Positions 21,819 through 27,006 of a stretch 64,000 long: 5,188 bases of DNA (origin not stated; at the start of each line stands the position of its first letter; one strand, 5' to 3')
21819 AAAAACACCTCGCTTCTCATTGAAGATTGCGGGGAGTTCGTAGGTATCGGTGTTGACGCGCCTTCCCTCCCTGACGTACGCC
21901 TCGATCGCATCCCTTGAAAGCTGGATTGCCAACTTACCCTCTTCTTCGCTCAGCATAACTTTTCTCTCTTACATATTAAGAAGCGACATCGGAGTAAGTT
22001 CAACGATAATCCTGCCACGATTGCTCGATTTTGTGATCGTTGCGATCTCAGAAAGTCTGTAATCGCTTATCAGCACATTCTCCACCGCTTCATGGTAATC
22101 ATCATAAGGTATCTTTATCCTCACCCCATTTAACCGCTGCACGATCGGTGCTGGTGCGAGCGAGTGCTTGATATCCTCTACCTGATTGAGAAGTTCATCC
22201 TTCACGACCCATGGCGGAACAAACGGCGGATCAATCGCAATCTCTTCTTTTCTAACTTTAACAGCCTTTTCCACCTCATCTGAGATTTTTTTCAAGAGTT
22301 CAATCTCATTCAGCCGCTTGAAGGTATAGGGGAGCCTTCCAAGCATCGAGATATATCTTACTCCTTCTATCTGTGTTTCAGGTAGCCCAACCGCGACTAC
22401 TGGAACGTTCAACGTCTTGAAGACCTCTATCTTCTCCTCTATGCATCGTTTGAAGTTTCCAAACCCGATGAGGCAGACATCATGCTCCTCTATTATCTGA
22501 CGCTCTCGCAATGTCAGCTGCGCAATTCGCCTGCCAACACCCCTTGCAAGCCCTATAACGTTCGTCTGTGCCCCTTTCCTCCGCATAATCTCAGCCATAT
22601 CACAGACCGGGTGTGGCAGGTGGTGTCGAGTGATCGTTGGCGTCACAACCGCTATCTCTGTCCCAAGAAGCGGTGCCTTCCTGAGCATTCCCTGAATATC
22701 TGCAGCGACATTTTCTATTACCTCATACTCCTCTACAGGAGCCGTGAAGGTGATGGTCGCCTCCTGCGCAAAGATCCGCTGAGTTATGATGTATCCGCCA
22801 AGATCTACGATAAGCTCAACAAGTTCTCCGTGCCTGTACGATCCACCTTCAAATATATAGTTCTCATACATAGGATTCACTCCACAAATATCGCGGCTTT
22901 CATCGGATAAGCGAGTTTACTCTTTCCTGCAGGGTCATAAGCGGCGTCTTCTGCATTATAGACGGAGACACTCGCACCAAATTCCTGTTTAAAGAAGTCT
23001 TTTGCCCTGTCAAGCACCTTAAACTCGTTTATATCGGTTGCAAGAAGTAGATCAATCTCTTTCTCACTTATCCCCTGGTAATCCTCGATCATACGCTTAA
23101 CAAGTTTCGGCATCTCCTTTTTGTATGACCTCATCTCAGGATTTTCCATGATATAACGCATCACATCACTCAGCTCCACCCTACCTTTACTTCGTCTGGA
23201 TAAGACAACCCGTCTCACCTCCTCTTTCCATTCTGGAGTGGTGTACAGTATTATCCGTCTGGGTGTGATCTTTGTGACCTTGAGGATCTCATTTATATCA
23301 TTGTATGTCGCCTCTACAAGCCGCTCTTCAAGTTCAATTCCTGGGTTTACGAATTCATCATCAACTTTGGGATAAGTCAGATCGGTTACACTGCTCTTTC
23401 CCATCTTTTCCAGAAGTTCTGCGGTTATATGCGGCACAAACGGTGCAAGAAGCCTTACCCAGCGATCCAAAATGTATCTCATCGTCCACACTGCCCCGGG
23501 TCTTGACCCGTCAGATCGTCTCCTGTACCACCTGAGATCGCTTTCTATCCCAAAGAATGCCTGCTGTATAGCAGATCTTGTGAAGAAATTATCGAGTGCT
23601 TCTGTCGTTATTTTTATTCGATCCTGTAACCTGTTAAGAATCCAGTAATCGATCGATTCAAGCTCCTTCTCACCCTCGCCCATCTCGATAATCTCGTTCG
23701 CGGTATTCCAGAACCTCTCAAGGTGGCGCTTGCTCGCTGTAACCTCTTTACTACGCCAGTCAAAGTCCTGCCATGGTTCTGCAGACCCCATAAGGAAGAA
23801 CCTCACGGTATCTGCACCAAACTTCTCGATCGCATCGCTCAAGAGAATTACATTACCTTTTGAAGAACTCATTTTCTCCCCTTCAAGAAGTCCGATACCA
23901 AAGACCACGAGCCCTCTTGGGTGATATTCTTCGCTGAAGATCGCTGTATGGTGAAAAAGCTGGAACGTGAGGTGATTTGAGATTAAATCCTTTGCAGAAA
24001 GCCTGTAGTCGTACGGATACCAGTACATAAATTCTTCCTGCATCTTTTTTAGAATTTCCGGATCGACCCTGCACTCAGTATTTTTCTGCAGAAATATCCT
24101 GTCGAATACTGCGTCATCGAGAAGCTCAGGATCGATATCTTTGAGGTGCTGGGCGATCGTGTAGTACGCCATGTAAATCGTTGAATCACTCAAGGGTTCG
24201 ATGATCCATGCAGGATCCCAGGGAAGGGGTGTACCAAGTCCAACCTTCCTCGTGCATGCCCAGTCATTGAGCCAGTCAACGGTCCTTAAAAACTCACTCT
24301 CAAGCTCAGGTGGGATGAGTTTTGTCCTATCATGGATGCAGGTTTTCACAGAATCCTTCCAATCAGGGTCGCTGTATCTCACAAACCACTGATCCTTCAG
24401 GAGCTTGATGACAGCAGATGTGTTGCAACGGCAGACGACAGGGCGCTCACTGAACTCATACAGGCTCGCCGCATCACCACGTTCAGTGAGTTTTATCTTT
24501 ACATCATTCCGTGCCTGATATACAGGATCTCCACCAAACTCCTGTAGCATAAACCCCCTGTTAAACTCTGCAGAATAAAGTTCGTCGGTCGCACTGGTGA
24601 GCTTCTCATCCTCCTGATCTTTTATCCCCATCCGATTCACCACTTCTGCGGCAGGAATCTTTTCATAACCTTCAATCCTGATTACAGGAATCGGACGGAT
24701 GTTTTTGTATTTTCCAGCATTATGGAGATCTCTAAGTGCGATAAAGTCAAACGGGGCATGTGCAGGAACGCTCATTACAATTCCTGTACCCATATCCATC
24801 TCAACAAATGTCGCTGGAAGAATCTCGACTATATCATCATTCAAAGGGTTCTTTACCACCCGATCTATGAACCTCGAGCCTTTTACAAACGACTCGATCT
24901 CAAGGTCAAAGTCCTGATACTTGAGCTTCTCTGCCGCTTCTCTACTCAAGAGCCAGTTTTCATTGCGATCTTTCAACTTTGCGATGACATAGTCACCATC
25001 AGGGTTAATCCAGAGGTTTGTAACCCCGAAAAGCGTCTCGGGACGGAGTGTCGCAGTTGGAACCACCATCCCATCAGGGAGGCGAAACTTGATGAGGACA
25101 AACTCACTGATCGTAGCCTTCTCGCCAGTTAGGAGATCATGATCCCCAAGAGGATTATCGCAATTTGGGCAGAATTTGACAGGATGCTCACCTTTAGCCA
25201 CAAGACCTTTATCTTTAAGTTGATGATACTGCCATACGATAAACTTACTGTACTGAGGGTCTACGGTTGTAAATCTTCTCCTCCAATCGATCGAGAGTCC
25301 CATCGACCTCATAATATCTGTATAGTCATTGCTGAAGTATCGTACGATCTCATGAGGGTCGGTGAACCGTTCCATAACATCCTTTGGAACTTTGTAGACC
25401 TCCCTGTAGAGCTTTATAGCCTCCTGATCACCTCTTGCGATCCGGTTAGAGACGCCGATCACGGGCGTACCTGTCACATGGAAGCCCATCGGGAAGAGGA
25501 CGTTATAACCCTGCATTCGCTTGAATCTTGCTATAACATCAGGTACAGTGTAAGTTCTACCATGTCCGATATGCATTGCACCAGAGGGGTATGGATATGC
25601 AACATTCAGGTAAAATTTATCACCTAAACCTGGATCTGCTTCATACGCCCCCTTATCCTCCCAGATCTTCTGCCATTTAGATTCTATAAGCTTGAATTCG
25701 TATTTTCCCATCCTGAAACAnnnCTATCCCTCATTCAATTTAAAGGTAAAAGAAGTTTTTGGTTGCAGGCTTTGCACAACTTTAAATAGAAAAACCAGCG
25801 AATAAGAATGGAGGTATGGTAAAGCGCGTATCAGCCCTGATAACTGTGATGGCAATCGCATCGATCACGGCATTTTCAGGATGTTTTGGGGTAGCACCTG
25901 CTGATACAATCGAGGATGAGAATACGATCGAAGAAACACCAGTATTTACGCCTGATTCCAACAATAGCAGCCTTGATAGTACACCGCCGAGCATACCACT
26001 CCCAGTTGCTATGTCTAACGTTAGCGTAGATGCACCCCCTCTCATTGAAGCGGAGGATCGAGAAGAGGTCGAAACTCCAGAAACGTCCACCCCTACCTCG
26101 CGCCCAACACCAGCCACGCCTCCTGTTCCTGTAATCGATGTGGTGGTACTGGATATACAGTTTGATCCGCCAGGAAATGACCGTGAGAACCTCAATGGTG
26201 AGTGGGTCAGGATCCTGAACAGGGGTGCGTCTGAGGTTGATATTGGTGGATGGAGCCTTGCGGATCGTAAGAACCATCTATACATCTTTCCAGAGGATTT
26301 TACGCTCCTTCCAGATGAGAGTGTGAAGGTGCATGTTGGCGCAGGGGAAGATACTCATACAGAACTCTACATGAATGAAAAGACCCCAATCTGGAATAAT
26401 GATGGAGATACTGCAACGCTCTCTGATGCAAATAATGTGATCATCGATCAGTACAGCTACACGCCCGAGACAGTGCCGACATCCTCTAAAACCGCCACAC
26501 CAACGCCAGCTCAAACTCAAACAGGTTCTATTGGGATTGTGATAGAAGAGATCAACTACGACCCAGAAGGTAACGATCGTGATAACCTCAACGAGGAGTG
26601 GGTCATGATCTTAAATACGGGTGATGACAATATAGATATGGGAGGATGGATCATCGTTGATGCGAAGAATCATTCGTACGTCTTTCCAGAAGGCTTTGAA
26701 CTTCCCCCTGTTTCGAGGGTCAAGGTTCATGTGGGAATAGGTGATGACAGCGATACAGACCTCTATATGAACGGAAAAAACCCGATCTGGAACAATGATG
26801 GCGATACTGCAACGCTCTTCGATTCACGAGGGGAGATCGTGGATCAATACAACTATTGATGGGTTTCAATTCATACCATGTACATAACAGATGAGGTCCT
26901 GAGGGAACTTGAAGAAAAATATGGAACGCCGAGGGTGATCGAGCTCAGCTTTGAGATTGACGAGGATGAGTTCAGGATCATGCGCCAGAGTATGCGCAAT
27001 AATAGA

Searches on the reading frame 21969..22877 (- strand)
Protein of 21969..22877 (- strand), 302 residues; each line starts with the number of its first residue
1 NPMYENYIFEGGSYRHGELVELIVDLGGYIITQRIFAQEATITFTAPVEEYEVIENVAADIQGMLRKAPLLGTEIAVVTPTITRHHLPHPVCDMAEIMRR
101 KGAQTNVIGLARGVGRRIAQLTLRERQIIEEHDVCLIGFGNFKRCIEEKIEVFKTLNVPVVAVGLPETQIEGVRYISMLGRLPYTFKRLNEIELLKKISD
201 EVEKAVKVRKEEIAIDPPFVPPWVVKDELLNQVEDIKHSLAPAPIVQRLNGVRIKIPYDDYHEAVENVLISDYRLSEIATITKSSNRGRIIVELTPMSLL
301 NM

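Call 31: search_protein_families(library=pfam, proteins=[window:21969-22877:-], max_evalue=0.0001)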
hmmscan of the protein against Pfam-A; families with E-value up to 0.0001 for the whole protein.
window:21969-22877:- (302 aa): 1 family
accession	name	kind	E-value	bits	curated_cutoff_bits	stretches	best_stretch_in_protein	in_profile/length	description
PF04609.17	MCR_C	-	2.9e-95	318.9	25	1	4-268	1-271/271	Methyl-coenzyme M reductase operon protein C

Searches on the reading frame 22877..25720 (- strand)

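Call 31: search_protein_families(library=pfam, proteins=[window:22877-25720:-], max_evalue=0.0001)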
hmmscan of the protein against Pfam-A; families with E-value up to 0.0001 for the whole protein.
window:22877-25720:- (947 aa): 6 families
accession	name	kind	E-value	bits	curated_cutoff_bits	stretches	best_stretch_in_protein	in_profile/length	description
PF00133.28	tRNA-synt_1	-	1.1e-41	143.4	22.7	1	15-655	1-413/414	tRNA synthetases class I (I, L, M and V)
PF09334.17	tRNA-synt_1g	-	1.5e-23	83.6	20.1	2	559-661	267-372/391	tRNA synthetases class I (M)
PF08264.19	Anticodon_1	-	1.1e-20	74.5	25.1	1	691-822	1-145/148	Anticodon-binding domain of tRNA ligase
PF13603.12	tRNA-synt_1_2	-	2.1e-11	44.1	25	1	210-351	12-144/185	Leucyl-tRNA synthetase, editing domain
PF01406.26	tRNA-synt_1e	-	6.6e-09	36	27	0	577-646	215-283/301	tRNA synthetases class I (C) catalytic domain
PF01921.24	tRNA-synt_1f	-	4.7e-05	22.9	27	0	600-680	266-342/360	tRNA synthetases class I (K)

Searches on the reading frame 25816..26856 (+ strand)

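Call 31: search_protein_families(library=pfam, proteins=[window:25816-26856:+], max_evalue=0.0001)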
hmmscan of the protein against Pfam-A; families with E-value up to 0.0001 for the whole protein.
window:25816-26856:+ (347 aa): 1 family
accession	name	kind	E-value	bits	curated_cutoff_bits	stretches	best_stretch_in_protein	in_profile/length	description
PF00932.25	LTD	-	4.4e-46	156.2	34.3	2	239-347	6-107/109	Lamin Tail Domain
